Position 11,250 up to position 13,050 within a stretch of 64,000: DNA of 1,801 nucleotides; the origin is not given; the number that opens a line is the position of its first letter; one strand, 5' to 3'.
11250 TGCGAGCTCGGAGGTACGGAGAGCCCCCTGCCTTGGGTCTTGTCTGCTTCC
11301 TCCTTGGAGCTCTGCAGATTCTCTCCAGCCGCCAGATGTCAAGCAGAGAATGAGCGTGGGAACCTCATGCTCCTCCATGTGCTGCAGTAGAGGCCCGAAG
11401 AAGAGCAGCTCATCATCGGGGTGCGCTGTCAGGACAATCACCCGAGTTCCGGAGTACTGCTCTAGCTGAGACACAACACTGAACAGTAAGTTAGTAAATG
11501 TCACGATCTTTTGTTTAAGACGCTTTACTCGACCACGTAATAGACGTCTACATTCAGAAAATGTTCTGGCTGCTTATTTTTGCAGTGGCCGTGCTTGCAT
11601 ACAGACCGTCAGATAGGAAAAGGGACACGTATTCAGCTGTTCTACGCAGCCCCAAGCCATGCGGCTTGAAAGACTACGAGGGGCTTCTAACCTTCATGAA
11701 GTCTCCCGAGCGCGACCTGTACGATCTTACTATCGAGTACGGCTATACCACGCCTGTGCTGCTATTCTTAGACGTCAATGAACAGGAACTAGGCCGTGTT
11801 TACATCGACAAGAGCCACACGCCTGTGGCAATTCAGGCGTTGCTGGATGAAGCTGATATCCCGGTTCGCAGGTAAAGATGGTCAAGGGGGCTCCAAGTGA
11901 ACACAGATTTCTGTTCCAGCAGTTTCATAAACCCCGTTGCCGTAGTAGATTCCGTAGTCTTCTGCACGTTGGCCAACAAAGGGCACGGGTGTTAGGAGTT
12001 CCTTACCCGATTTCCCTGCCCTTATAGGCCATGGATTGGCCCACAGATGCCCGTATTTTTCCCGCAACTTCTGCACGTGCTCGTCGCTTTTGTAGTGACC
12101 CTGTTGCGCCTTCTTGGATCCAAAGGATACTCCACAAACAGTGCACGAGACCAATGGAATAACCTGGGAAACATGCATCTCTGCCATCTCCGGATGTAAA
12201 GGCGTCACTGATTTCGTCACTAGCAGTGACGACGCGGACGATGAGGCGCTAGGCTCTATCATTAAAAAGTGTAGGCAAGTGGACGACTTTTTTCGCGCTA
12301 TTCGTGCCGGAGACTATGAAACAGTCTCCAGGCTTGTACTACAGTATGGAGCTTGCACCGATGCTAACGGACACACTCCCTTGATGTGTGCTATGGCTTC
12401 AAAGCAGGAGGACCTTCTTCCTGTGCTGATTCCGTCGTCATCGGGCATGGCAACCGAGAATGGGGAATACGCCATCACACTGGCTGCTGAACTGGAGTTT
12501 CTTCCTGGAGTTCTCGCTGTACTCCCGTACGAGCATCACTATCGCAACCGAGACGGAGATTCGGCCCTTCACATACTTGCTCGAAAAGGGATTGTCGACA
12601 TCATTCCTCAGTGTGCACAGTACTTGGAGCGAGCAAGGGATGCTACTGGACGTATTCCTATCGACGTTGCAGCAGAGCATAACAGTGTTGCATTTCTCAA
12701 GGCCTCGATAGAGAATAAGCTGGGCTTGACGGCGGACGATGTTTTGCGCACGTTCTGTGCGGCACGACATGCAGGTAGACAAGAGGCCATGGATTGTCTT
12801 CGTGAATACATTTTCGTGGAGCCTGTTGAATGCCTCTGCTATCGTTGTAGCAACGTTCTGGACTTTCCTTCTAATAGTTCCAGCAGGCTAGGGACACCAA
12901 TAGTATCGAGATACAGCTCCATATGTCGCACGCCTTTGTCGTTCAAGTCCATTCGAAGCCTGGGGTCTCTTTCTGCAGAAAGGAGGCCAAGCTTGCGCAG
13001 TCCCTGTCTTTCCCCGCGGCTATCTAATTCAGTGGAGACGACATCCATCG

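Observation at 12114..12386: Ankyrin-repeat coding sequence extends ~90 codons upstream of the first ATG and overlaps an antisense zinc-finger gene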

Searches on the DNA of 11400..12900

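Call 39: search_rna_families(source=window, start=11400, end=12900, threshold=evalue, max_evalue=1)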
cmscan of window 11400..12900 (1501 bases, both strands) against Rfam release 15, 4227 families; matches with E-value up to 1: 0.
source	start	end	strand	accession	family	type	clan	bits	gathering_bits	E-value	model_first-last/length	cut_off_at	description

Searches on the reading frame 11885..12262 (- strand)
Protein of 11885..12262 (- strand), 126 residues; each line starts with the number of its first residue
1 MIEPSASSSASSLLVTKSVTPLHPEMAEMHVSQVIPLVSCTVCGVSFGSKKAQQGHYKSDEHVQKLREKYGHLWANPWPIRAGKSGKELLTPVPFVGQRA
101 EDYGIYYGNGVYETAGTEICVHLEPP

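Call 5: search_protein_families(library=pfam, proteins=[window:11885-12262:-], max_evalue=0.1)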
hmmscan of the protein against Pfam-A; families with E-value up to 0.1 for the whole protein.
window:11885-12262:- (126 aa): 3 families
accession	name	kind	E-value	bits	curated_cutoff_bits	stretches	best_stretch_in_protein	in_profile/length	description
PF12171.14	zf-C2H2_jaz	-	0.0014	19.2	22.6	1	40-62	4-26/27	Zinc-finger double-stranded RNA-binding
PF13894.12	zf-C2H2_4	-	0.03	15.5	27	1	39-59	2-22/24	C2H2-type zinc finger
PF12756.13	zf-C2H2_2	-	0.07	13.8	26.9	1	32-65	45-78/100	C2H2 type zinc-finger (2 copies)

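Call 55: search_solved_structures(query=window:11885-12262:-, max_evalue=1, show_alignments=2)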
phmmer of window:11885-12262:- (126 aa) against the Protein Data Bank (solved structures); distinct sequences matched with E-value up to 1: 6.
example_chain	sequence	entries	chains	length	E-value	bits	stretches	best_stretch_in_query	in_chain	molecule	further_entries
6lqm_0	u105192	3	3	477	4.6e-05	26.8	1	38-71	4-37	Zinc finger protein 622 | Cytoplasmic 60S subunit biogenesis factor ZNF622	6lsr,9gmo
1zu1_A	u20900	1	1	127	0.00068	23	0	39-68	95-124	RNA binding protein ZFa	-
2yrk_A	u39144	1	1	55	0.0052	20.2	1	39-72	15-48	Zinc finger homeobox protein 4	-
5whg_A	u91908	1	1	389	0.028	17.8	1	37-68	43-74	Protein VMS1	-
6r86_R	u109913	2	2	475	0.031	17.7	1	37-67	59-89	Protein VMS1,Protein VMS1,Protein VMS1,Protein VMS1,Protein VMS1,Protein VMS1,Protein VMS1 | Protein VMS1,Vms1,Protein VMS1,Vms1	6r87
2lv2_A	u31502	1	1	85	0.41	14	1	39-62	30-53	Insulinoma-associated protein 1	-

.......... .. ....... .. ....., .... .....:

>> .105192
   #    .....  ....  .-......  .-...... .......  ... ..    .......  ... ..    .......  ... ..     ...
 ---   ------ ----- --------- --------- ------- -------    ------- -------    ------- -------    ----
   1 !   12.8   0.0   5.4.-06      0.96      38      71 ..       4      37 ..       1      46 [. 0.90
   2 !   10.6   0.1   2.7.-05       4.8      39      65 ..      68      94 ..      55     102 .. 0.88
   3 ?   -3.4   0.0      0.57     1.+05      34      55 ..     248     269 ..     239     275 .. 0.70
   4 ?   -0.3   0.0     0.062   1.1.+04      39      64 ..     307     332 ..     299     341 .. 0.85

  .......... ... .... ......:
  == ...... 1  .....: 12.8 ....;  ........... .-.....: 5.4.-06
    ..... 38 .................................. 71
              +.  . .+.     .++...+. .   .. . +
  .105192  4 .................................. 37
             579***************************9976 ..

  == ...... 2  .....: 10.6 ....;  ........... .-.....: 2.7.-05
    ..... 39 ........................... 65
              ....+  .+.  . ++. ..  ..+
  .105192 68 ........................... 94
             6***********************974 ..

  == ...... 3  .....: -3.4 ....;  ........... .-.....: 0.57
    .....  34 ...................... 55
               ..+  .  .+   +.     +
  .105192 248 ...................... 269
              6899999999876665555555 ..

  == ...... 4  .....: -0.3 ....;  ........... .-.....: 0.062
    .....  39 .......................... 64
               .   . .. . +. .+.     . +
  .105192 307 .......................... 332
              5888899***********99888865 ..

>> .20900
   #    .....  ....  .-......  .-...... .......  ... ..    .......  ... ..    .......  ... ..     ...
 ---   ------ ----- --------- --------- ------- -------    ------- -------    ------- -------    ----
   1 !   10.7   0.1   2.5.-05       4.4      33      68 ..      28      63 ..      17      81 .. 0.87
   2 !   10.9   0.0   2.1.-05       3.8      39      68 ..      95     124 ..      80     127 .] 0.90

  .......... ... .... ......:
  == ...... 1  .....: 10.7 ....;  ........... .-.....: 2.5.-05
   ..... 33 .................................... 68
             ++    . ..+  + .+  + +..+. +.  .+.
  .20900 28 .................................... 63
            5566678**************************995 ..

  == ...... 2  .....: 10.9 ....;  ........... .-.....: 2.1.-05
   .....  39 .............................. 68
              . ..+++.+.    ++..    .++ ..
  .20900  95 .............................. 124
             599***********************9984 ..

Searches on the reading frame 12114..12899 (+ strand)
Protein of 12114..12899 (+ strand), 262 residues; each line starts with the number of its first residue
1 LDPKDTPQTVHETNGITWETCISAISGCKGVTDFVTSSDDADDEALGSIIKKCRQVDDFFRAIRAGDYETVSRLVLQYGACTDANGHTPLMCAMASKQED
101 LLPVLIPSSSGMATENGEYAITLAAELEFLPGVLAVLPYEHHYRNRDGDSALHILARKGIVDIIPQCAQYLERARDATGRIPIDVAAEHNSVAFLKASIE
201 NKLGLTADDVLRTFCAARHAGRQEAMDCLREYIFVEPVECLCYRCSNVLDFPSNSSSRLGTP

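Call 58: predict_structure(alignment_id=A5)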
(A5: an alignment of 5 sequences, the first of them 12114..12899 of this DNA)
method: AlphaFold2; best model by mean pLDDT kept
length: 262 residues; sequences in the alignment: 5
mean_pLDDT: 75.8   pTM: 0.67
mean pLDDT of the five models: 75.8, 74.9, 73.8, 70.8, 54.4
residues with pLDDT >= 90: 65; 70-90: 122; 50-70: 35; < 50: 40
segments of 3 or more residues with pLDDT < 50: 1-15, 29-39, 249-262
pLDDT, mean of each block of 10 residues (from residue 1): 34 48 54 44 66 86 96 90 87 92 87 83 86 69 81 88 77 79 92 90 78 92 93 80 67 40 35
secondary structure, 60 per line:
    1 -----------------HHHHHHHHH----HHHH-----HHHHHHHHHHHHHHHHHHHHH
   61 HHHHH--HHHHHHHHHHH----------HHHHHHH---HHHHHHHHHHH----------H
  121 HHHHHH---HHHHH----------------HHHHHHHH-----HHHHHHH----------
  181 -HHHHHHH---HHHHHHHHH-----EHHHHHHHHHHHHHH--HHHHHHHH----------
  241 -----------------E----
elements in order: H18-26 H31-34 H40-65 H68-78 H89-95 H99-109 H120-126 H130-134 H151-158 H164-170 H182-188 H192-200 H207-220 H223-230
